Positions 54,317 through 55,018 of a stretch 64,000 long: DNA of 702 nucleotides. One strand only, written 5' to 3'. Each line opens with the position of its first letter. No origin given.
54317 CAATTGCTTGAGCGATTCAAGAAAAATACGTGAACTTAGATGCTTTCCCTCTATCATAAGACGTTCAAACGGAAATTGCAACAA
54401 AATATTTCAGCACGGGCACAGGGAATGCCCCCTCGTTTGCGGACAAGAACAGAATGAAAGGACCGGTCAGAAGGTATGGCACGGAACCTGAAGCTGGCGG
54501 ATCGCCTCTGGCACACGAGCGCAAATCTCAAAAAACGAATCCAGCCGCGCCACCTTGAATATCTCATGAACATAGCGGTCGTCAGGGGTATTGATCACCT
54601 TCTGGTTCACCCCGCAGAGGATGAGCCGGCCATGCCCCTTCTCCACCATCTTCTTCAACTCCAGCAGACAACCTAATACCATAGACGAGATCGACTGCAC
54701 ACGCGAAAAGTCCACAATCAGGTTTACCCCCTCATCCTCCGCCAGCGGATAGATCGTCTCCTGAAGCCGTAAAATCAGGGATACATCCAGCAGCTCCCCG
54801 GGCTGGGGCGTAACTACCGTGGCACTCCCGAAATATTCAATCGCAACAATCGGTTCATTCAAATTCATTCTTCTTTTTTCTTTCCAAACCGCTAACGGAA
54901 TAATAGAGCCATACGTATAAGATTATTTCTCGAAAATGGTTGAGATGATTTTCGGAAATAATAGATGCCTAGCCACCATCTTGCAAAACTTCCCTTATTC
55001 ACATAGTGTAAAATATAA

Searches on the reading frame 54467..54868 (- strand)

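Call 103: search_protein_families(library=pfam, proteins=[window:54467-54868:-], max_evalue=0.001)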
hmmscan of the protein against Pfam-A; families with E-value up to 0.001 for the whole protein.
window:54467-54868:- (133 aa): 2 families
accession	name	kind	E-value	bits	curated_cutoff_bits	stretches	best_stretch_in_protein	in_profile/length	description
PF01740.26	STAS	-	4.3e-10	39.7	22.6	1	28-122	20-106/106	STAS domain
PF13466.11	STAS_2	-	0.00097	19.7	29.2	0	34-91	14-70/80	STAS domain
